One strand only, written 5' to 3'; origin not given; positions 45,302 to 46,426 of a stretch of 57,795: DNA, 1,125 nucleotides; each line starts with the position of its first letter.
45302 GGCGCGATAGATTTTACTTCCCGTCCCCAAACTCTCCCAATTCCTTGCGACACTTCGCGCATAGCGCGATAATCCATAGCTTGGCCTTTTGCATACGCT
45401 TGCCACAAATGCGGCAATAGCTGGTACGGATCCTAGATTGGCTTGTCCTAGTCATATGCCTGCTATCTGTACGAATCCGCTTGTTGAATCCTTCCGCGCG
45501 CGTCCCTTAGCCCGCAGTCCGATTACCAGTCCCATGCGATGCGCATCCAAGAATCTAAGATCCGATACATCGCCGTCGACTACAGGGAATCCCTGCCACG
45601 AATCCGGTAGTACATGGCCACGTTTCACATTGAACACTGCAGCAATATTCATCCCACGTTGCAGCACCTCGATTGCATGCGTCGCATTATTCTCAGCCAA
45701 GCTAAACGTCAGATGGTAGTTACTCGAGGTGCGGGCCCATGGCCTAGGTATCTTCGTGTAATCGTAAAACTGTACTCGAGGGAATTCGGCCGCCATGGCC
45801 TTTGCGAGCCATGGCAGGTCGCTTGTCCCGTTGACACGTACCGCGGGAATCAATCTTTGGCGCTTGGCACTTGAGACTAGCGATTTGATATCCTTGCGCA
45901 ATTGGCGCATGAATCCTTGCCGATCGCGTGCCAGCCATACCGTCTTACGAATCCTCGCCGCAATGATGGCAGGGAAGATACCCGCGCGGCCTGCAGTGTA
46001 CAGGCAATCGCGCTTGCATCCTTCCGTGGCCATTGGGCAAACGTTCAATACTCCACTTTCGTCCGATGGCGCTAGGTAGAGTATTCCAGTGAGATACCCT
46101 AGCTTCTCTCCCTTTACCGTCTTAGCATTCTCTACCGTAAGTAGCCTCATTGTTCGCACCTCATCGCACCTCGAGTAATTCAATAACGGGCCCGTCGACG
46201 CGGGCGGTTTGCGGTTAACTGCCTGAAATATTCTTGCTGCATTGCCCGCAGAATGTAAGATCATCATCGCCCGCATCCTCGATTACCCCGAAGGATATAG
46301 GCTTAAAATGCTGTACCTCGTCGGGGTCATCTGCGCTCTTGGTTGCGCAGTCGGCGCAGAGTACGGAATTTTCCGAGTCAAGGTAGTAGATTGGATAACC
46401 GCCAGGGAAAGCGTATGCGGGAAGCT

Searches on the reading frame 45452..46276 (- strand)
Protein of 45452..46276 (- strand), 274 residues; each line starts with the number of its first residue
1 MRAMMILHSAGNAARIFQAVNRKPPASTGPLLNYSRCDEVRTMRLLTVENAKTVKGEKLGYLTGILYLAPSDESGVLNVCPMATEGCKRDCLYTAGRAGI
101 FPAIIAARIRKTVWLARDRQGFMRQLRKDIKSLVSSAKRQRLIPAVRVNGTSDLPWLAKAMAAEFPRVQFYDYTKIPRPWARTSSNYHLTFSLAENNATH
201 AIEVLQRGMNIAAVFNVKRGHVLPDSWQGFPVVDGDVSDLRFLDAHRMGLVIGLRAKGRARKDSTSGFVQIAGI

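Call 11: search_protein_families(library=pfam, proteins=[window:45452-46276:-], max_evalue=0.01)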
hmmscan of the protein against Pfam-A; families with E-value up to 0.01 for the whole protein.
window:45452-46276:- (274 aa): 1 family
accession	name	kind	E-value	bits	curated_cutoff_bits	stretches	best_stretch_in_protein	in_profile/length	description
PF17338.8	GP88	-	1.1e-41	143.6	24.4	1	45-266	2-224/230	Gene product 88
